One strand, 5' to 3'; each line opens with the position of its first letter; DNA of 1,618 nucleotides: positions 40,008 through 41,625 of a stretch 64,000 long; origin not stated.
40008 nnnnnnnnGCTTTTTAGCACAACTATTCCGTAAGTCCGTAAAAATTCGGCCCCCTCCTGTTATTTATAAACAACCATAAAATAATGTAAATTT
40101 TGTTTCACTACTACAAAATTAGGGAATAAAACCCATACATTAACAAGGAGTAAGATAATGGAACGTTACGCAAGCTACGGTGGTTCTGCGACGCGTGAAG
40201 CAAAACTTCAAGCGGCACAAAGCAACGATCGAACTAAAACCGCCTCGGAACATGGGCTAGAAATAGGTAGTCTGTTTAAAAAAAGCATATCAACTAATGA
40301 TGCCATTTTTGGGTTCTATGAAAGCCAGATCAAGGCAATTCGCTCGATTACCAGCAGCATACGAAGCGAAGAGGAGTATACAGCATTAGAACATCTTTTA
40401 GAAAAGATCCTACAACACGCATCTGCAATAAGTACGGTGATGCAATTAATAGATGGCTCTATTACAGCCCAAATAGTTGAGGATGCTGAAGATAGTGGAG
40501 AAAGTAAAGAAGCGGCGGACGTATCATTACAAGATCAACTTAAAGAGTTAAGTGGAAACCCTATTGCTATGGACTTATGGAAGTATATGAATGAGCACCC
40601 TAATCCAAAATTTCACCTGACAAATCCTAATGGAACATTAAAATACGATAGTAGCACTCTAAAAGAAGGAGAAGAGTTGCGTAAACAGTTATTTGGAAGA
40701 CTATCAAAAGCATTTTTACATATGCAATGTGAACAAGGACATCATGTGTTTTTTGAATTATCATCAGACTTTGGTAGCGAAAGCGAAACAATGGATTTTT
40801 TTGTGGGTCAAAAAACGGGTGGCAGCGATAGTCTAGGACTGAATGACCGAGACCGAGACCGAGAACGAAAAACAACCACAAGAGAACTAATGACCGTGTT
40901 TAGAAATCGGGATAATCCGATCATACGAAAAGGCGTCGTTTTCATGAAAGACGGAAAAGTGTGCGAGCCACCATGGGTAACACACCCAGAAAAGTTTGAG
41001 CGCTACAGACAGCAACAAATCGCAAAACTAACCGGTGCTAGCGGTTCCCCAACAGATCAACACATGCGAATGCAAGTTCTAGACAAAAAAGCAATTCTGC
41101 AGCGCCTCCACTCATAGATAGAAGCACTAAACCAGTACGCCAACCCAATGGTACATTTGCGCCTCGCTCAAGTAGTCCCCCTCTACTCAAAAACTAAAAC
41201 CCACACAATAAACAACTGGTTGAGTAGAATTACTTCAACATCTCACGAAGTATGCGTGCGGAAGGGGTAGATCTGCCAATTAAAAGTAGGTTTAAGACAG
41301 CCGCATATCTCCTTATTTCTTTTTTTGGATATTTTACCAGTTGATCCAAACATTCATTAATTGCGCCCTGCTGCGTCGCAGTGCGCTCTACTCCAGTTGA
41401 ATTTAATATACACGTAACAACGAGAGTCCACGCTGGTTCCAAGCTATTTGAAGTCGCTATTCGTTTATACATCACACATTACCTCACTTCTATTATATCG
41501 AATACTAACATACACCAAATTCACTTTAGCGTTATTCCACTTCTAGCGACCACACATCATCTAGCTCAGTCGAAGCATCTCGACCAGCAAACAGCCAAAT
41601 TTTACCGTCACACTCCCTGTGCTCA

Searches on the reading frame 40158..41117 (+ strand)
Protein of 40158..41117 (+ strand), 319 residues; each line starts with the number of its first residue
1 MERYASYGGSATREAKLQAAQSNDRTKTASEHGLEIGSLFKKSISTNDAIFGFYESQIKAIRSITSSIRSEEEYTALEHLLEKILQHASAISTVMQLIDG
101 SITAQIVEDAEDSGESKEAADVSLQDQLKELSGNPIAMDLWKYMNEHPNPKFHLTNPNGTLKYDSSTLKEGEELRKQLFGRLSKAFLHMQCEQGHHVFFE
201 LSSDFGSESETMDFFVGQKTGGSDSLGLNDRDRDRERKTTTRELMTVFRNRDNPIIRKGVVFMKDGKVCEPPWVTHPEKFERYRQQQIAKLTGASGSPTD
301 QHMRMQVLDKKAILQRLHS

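Call 50: search_protein_families(library=pfam, max_evalue=1, proteins=[window:40158-41117:+])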
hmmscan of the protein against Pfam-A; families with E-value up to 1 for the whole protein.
window:40158-41117:+ (319 aa): 1 family
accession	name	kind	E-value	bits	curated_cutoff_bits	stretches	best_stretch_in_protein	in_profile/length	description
PF05400.18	FliT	-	0.13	13.5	29.5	0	54-96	20-62/85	Flagellar protein FliT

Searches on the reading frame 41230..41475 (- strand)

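Call 50: search_protein_families(library=pfam, max_evalue=1, proteins=[window:41230-41475:-])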
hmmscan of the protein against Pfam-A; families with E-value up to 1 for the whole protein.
window:41230-41475:- (81 aa): 2 families
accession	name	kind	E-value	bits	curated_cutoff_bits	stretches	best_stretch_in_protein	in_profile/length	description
PF23744.1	ARM_LRRK2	-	0.1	11.3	26.2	1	19-69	555-606/638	LRRK2 ARM repeat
PF21050.3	ARMC9_ARM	-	0.14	12.6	27.3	1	9-59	22-72/120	LisH domain-containing protein ARMC9, ARM repeats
